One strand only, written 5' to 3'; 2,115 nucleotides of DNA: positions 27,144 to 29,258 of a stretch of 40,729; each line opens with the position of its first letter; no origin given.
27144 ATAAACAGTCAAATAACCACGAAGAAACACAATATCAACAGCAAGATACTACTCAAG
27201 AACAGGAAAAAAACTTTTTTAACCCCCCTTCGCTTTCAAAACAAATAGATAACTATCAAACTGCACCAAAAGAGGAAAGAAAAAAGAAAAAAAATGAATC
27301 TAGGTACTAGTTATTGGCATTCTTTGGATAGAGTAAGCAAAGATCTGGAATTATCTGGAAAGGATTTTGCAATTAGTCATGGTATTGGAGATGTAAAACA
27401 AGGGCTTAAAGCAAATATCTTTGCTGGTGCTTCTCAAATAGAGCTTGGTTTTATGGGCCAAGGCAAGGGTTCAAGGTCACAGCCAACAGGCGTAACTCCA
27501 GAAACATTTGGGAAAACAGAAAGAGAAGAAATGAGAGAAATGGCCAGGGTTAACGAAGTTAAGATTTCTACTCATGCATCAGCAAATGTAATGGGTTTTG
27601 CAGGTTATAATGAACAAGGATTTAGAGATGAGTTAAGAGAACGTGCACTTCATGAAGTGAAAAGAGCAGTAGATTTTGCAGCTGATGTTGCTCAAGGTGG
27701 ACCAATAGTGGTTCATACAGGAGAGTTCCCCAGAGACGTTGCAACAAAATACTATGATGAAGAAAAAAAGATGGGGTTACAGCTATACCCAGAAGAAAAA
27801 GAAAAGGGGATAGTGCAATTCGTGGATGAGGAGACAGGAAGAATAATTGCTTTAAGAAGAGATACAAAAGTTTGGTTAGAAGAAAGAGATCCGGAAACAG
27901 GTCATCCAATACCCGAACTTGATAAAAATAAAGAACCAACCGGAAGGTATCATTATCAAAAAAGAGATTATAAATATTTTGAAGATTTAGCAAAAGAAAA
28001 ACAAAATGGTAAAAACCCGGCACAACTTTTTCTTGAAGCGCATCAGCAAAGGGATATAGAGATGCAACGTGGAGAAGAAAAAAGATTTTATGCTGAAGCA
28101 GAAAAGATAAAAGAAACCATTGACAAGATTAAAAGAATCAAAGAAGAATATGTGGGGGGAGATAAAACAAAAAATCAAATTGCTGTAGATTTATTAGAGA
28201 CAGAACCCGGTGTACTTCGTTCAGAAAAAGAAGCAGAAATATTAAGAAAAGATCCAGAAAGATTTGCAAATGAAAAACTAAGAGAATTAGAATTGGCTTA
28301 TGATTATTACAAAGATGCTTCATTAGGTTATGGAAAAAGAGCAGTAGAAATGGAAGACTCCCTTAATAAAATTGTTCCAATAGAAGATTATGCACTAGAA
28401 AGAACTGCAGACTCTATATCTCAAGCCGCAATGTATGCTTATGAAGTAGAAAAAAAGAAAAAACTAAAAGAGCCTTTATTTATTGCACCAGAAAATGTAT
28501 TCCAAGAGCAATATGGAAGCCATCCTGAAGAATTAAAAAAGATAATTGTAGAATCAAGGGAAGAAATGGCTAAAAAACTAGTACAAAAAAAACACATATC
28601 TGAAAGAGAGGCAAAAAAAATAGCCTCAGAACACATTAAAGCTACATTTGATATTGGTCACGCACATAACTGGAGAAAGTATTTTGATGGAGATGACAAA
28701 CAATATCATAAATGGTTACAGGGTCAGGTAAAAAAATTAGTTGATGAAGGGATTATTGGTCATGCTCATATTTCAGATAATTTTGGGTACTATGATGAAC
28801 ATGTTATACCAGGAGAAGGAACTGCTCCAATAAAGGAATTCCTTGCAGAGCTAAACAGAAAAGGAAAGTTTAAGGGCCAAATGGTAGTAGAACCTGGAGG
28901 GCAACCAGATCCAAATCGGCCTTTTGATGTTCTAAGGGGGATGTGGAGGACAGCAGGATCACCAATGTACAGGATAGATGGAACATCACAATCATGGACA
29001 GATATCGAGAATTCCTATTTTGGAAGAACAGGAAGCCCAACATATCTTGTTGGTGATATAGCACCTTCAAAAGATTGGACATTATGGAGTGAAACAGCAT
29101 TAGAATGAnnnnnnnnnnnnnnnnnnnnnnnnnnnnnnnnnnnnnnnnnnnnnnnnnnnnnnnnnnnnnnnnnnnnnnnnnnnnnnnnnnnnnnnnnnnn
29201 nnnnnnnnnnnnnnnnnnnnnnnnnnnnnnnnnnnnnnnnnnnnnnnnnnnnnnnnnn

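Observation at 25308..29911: Translationally coupled four-gene operon: unknown 489-aa protein, disordered protein, Nfo-like TIM barrel with giant insertion, and KNTase-like nucleotidyltransferase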

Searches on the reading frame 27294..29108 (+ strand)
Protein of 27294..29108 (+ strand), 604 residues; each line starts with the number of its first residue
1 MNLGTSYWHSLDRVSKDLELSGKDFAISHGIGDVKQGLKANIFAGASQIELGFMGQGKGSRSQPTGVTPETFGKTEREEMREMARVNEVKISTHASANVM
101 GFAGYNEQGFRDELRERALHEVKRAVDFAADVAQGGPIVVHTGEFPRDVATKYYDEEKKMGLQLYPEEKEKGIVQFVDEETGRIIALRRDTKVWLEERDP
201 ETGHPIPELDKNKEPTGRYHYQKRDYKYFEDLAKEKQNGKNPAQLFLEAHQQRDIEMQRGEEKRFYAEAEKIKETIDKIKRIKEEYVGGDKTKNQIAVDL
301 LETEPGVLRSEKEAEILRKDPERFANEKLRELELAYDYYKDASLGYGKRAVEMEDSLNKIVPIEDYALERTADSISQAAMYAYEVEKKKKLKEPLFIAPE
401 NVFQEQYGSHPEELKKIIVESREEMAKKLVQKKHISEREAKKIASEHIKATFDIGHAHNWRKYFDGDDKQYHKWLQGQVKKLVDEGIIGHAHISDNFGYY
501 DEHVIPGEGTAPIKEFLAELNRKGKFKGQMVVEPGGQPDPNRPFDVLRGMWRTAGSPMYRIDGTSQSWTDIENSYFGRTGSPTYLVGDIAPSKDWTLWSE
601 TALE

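Call 3: search_protein_families(library=pfam, proteins=[window:27294-29108:+], max_evalue=1)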
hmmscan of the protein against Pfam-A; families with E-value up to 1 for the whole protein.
window:27294-29108:+ (604 aa): 2 families
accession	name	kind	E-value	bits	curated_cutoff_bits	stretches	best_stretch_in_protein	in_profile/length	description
PF01261.30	AP_endonuc_2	-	2.6e-15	57.2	31.1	2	441-537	146-232/249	Xylose isomerase-like TIM barrel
PF25244.1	PML_C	-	0.18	12.5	27.1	1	428-448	7-27/75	PML, C-terminal domain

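Call 4: search_protein_families(library=ncbifam, proteins=[window:27294-29108:+], max_evalue=1)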
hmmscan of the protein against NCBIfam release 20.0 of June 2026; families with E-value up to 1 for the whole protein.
window:27294-29108:+ (604 aa): 1 family
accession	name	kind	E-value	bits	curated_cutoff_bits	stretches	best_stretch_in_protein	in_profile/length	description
NF007360.0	PRK09856.1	equivalog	7.6e-05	22.4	305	1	488-524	203-239/276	fructoselysine 3-epimerase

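Call 5: search_protein_families(library=padloc, proteins=[window:27294-29108:+], max_evalue=1)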
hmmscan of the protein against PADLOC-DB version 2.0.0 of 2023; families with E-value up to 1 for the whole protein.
window:27294-29108:+ (604 aa): 1 family
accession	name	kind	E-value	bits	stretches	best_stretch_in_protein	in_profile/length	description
PDLC01033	CARF_RelE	-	0.087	10.2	1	344-480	208-281/294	CARF+RelE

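Call 6: search_solved_structures(query=window:27294-29108:+, max_evalue=1, show_alignments=2)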
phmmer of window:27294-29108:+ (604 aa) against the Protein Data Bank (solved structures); distinct sequences matched with E-value up to 1: 1.
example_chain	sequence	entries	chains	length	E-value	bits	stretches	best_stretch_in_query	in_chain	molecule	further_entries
3wqo_A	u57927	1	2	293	0.00092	21.4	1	440-534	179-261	Uncharacterized protein MJ1311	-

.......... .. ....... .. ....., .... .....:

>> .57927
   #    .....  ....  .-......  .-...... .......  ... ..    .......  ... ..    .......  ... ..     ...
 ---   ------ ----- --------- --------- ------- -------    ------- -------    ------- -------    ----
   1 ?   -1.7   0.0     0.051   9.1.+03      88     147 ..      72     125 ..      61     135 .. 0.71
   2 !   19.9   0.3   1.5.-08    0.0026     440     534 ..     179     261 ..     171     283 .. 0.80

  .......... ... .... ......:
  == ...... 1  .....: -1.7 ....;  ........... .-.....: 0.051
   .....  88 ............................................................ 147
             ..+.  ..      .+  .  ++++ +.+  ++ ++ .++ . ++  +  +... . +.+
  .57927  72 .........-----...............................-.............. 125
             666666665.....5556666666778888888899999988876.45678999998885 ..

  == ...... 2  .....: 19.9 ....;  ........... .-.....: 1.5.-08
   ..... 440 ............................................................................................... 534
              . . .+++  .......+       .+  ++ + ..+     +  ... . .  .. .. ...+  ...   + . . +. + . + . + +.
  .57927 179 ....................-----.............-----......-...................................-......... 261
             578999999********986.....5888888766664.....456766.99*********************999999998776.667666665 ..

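Call 21: find_homologous_proteins(query=window:27294-29108:+)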
Query window:27294-29108:+ (604 aa): 417 proteins with E <= 0.001 among 8000 candidates; the best 120 are listed.
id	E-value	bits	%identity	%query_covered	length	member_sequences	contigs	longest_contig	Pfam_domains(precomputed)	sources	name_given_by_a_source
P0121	0.0e+0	1371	100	100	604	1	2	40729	PF01261.31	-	-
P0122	0.0e+0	1010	74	100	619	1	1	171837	PF01261.31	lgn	-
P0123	2.0e-269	914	68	100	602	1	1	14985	PF01261.31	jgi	-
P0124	7.4e-175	601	48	100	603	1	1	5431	PF01261.31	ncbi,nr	ncbi:sugar phosphate isomerase/epimerase [Candidatus Woesearchaeota archaeon]|nr:sugar phosphate iso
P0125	2.6e-172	593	47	100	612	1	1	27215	PF01261.31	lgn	-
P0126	4.1e-172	592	48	100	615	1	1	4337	PF01261.31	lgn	-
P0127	1.4e-171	591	48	100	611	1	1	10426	PF01261.31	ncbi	-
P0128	2.6e-171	590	48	100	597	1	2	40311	PF01261.31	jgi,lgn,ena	-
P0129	1.4e-170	587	47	99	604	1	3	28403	PF01261.31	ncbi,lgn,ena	ncbi:MAG: TIM barrel protein [Nanoarchaeota archaeon]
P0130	1.1e-169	584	49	100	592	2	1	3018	PF01261.31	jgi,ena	-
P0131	4.3e-168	579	45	100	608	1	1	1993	PF01261.31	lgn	-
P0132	1.6e-166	574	47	100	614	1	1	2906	PF01261.31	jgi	jgi:hypothetical protein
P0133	7.4e-166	572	47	100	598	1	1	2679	PF01261.31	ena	-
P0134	1.2e-165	571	46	99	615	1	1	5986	PF01261.31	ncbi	-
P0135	8.7e-165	568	47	100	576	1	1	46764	PF01261.31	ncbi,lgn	-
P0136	1.4e-164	567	47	100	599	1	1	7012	PF01261.31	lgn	-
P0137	1.4e-164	567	47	100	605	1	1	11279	PF01261.31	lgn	-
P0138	1.9e-163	564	47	99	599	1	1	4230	PF01261.31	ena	-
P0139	8.4e-163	562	46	99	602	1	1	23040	PF01261.31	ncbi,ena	-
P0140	1.7e-162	561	47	100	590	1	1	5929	PF01261.31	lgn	-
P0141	2.5e-162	560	46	99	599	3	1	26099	PF01261.31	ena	-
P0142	6.0e-162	559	48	100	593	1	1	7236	PF01261.31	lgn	-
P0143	1.7e-161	557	46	99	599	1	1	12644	PF01261.31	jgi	-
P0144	1.4e-160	554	45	100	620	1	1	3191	PF01261.31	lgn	-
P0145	9.4e-157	542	46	100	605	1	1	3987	PF01261.31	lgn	-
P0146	3.0e-156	540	44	100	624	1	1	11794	PF01261.31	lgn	-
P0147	4.1e-156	539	47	96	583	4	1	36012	PF01261.31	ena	-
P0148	7.8e-156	539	46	100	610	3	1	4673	PF01261.31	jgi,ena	-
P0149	4.1e-155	536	46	100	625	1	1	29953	PF01261.31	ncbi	-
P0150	4.5e-154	533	44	100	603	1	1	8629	PF01261.31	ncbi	-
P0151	6.9e-154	532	45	100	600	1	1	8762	PF01261.31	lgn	-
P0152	1.0e-153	532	45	100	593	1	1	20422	PF01261.31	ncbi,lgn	-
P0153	2.7e-153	530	44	100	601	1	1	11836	PF01261.31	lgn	-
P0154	3.1e-153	530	42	100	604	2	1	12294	PF01261.31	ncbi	-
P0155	3.4e-153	530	44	99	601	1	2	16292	PF01261.31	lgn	-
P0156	3.5e-152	526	44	100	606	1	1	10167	PF01261.31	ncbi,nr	ncbi:MAG: TIM barrel protein [Candidatus Woesearchaeota archaeon]|nr:TIM barrel protein [Candidatus 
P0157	1.0e-151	525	44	99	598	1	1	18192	PF01261.31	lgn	-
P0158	3.0e-151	523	44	100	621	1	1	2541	PF01261.31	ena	-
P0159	5.8e-150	519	44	96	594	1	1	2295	PF01261.31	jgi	jgi:hypothetical protein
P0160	1.6e-149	518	43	100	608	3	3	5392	PF01261.31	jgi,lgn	jgi:sugar phosphate isomerase/epimerase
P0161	7.7e-149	515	43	100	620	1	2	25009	PF01261.31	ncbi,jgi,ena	-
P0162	1.4e-147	511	42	100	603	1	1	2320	PF01261.31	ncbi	-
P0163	4.4e-147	510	42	100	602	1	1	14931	PF01261.31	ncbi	ncbi:MAG: TIM barrel protein [Candidatus Woesearchaeota archaeon]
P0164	1.0e-146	508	44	100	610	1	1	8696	PF01261.31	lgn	-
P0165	1.3e-146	508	43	99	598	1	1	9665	PF01261.31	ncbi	-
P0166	3.3e-146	507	43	99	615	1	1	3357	PF01261.31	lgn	-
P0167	7.2e-146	506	43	100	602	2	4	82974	PF01261.31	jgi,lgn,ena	jgi:hypothetical protein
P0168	4.4e-145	503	43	100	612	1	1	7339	PF01261.31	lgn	-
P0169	3.8e-144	500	41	99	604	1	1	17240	PF01261.31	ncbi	ncbi:MAG: TIM barrel protein [Candidatus Woesearchaeota archaeon]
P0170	1.2e-143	498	43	99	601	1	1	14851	PF01261.31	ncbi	-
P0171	6.2e-143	496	43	100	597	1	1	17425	PF01261.31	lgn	-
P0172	2.2e-142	494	42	100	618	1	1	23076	PF01261.31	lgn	-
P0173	2.3e-142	494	43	100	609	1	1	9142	PF01261.31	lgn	-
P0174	4.4e-142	493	42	100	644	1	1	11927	PF01261.31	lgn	-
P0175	5.3e-142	493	43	99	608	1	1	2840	PF01261.31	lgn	-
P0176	5.9e-142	493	43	99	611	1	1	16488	PF01261.31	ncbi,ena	-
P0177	7.1e-142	492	42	100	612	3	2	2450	PF01261.31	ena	-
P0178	8.7e-142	492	43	100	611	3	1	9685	PF01261.31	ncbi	-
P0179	1.2e-141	492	42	100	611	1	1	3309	PF01261.31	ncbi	-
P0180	3.0e-141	490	42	100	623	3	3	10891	PF01261.31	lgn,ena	-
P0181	7.0e-141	489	42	100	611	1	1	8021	PF01261.31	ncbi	-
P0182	8.1e-141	489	42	100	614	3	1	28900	PF01261.31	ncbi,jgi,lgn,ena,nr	ncbi:MAG: hypothetical protein KKB39_04000 [Nanoarchaeota archaeon]|nr:hypothetical protein [Nanoarc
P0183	1.4e-140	488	42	100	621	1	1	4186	PF01261.31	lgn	-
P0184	3.0e-140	487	42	100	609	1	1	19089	PF01261.31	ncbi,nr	ncbi:MAG: TIM barrel protein [Nanoarchaeota archaeon]|nr:TIM barrel protein [Nanoarchaeota archaeon]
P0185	1.1e-139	485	41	100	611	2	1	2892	PF01261.31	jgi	-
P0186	6.2e-139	483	42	100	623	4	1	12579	PF01261.31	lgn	-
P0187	9.4e-139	482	42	100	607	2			PF01261.31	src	-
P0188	2.3e-138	481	44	97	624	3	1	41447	PF01261.31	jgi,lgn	jgi:sugar phosphate isomerase/epimerase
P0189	2.5e-138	481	42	100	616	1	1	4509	PF01261.31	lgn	-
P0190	2.7e-138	481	41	100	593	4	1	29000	PF01261.31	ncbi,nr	ncbi:hypothetical protein CL618_01930 [archaeon]|nr:hypothetical protein [archaeon]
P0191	2.9e-138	481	42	100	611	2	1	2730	PF01261.31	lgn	-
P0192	4.1e-138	480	42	100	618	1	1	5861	PF01261.31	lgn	-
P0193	5.2e-138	480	41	100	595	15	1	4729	PF01261.31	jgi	-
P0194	6.3e-138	479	41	100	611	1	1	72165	PF01261.31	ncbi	-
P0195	1.3e-137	478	41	100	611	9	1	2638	PF01261.31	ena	-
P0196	7.2e-137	476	42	98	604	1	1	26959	PF01261.31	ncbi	-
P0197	2.1e-136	474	41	100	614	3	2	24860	PF01261.31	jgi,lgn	-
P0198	3.4e-136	474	44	99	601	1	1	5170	PF01261.31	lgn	-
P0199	5.2e-136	473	40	100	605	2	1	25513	PF01261.31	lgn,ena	-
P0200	5.7e-136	473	41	100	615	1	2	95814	PF01261.31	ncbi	ncbi:MAG: TIM barrel protein [archaeon]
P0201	9.6e-136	472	41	100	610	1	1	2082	PF01261.31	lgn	-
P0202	4.9e-135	470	41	100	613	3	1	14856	PF01261.31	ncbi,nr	ncbi:MAG: hypothetical protein Q8N77_05030 [Nanoarchaeota archaeon]|nr:hypothetical protein [Nanoarc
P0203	7.5e-135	469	40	100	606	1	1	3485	PF01261.31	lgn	-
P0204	8.7e-135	469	40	99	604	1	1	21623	PF01261.31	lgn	-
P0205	1.1e-134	469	40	100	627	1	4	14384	PF01261.31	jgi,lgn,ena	jgi:hypothetical protein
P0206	2.1e-134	468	42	100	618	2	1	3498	PF01261.31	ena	-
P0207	3.1e-134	467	40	100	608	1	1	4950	PF01261.31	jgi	jgi:hypothetical protein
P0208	1.2e-133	465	43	99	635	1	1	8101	PF01261.31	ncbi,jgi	-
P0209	2.1e-132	461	41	100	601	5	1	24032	PF01261.31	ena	-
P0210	2.6e-132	461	39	100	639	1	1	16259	PF01261.31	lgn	-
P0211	2.9e-132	461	41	100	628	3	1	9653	PF01261.31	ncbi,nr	ncbi:sugar phosphate isomerase/epimerase [Candidatus Woesearchaeota archaeon]|nr:MAG: sugar phosphat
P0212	3.0e-132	461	40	99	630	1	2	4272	PF01261.31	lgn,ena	-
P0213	5.8e-132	460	41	100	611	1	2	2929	PF01261.31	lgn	-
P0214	5.8e-132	460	41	100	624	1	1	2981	PF01261.31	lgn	-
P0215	6.0e-132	460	41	100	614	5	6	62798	PF01261.31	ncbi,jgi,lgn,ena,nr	ncbi:MAG TPA: TIM barrel protein [Candidatus Nanoarchaeia archaeon]|nr:TIM barrel protein [Candidatu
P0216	6.9e-132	459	41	100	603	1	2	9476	PF01261.31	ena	-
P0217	7.0e-132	459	40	100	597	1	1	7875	PF01261.31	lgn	-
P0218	8.4e-132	459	42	99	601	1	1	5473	PF01261.31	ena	-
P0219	2.5e-131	458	39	100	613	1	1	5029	PF01261.31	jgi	-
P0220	2.6e-131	458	41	99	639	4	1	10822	PF01261.31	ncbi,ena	-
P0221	3.3e-131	457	42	99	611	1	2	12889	PF01261.31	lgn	-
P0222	4.3e-131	457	39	100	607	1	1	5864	PF01261.31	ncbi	-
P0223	5.0e-131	457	42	100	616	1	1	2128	PF01261.31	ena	-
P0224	5.5e-131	456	40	100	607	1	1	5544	PF01261.31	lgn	-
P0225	6.7e-131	456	41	100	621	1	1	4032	PF01261.31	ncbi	-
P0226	8.7e-131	456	42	100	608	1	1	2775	PF01261.31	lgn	-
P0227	1.2e-130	455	39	100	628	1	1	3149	PF01261.31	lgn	-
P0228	1.2e-130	455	41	97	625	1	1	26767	PF01261.31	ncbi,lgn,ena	-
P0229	2.3e-130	454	40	100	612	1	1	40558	PF01261.31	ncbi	-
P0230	2.5e-130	454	41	98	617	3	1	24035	PF01261.31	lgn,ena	-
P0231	2.6e-130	454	42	98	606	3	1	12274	PF01261.31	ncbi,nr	ncbi:hypothetical protein HY498_05510 [Candidatus Woesearchaeota archaeon]|nr:hypothetical protein [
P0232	4.7e-130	453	44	94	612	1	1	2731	PF01261.31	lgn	-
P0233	8.9e-130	453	42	100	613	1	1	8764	PF01261.31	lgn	-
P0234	1.5e-129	452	40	100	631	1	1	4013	PF01261.31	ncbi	-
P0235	1.5e-129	452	39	100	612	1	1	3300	PF01261.31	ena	-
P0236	1.8e-129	451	41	100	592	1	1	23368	PF01261.31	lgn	-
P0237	9.3e-129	449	39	100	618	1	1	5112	PF01261.31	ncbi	-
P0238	1.5e-128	448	39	100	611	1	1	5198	PF01261.31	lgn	-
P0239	1.6e-128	448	41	99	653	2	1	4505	PF01261.31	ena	-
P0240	2.8e-128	448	41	100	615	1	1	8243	PF01261.31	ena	-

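Call 43: search_solved_structures(query=A5, max_evalue=1, show_alignments=1)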
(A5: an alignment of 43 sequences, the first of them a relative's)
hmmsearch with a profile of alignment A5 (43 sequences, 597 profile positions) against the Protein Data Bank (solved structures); distinct sequences matched with E-value up to 1: 14.
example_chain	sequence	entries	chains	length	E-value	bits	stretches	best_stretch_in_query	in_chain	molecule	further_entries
3wqo_A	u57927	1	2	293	2.3e-10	43.2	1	443-531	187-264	Uncharacterized protein MJ1311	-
6wn6_A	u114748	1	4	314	0.00095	21.3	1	480-533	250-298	3-keto-D-glucoside 4-epimerase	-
8tsh_E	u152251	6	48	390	0.0073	18.4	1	228-394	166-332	Capsular biosynthesis protein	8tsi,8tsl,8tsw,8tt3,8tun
2ou4_A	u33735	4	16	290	0.033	16.2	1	481-547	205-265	D-tagatose 3-epimerase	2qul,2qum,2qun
4xsl_A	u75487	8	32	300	0.034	16.2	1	481-547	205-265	D-tagatose 3-epimerase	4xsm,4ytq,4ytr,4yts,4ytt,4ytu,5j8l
4pgl_A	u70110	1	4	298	0.063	15.3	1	480-538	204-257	D-tagatose 3-epimerase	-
4q7i_A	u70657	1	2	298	0.087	14.8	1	480-538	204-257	D-tagatose 3-epimerase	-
6qu1_A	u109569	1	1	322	0.26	13.3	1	225-337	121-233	Transcription intermediary factor 1-beta,Transcription intermediary factor 1-beta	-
7z36_A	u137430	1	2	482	0.37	12.7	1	225-337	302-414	Endolysin,Transcription intermediary factor 1-beta,Isoform 2 of Transcription intermediary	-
6h3a_A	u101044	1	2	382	0.49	12.3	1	223-337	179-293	Transcription intermediary factor 1-beta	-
6qaj_A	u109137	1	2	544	0.7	11.8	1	223-337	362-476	Endolysin,Transcription intermediary factor 1-beta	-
9tg8_A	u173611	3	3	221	0.76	11.7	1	196-323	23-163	Drebrin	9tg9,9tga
4nqi_A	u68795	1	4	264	0.8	11.6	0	211-354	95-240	SH3 domain-containing protein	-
4pfh_A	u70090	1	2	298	0.81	11.6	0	497-530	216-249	D-tagatose 3-epimerase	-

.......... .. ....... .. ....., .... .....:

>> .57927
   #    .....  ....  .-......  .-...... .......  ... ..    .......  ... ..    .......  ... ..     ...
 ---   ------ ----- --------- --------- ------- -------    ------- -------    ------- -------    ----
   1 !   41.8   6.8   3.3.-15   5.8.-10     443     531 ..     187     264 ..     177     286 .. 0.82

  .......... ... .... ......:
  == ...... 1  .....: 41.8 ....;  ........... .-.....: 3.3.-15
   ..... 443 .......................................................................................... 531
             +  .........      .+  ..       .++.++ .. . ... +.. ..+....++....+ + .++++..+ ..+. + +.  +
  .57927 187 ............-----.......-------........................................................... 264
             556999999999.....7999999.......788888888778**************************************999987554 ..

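Call 50: predict_structure(alignment_id=A5)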
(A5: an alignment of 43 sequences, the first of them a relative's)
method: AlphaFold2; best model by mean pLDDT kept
length: 604 residues; sequences in the alignment: 43
mean_pLDDT: 84.8   pTM: 0.81
mean pLDDT of the five models: 84.8, 83.9, 83.8, 82.6, 80.9
residues with pLDDT >= 90: 338; 70-90: 173; 50-70: 41; < 50: 52
segments of 3 or more residues with pLDDT < 50: 1-16, 559-590, 602-604
pLDDT, mean of each block of 10 residues (from residue 1): 34 50 85 89 90 91 89 95 94 90 93 95 97 96 89 84 88 93 93 91 90 89 92 80 91 94 97 93 74 74 79 85 90 96 97 94 95 98 98 96 91 97 98 97 98 92 90 93 95 70 76 89 85 73 83 67 40 42 44 56 44
secondary structure, 60 per line:
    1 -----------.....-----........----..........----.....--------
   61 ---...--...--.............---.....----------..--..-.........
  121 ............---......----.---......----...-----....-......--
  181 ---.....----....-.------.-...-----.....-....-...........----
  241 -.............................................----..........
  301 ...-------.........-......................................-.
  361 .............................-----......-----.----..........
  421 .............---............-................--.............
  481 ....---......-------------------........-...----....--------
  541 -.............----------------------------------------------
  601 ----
elements in order: H12-16 E25-29 H34-43 E48-52 H74-86 E90-94 H112-132 E136-141 H150-153 E160-162 H168-171 E173-178 E184-188 E193-196 E207-209 E215-219 E221-224 H226-236 H242-286 H291-303 H311-319 H321-358 E360-362 H363-389 E395-400 H411-433 H437-447 E450-453 H454-463 H468-484 E488-493 H513-520 E529-532 H542-554
